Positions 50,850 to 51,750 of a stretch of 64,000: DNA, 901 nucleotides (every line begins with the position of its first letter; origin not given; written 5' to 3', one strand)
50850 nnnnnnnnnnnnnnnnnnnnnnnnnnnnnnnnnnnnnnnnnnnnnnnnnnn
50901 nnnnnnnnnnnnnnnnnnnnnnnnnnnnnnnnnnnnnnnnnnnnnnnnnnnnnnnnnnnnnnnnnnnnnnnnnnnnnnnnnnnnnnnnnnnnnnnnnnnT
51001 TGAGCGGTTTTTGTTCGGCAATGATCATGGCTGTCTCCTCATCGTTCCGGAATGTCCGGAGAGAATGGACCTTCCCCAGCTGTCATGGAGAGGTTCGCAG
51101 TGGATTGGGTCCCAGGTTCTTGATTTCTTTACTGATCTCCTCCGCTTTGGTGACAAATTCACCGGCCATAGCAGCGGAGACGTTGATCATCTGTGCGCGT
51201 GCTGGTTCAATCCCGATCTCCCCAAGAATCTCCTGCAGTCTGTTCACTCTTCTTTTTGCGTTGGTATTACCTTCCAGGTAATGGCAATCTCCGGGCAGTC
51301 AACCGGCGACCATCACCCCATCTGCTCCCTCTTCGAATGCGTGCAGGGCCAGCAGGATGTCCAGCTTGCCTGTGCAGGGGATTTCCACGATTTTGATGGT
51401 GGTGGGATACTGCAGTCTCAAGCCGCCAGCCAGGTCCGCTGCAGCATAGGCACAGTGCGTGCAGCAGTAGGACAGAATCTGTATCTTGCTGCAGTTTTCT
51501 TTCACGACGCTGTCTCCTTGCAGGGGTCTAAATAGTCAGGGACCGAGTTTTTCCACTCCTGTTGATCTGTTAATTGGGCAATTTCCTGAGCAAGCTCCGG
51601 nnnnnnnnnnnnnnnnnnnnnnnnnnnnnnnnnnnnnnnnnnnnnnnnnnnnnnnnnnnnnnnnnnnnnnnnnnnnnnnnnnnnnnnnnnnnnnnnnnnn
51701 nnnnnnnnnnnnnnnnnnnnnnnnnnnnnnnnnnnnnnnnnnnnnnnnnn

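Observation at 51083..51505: Candidate selenoprotein: MvhD-like protein with TGA replacing the Cys of the GC.xGDCHY motif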

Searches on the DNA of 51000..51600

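Call 10: search_rna_families(source=window, start=51000, end=51600, threshold=evalue, max_evalue=10)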
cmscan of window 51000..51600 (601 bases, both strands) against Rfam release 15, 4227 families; matches with E-value up to 10: 3.
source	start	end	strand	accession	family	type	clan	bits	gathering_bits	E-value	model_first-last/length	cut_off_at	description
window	51435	51495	-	RF01861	TB9Cs1H1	Gene; snRNA; snoRNA; HACA-box;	-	16.7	55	1.4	1-63/63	no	Trypanosomatid snoRNA TB9Cs1H1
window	51157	51276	-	RF00382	DnaX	Cis-reg; frameshift_element;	-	13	35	3.6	1-65/65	no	DnaX ribosomal frameshifting element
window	51155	51184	+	RF00030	RNase_MRP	Gene; ribozyme;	CL00002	7.1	50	9.9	71-101/266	no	RNase MRP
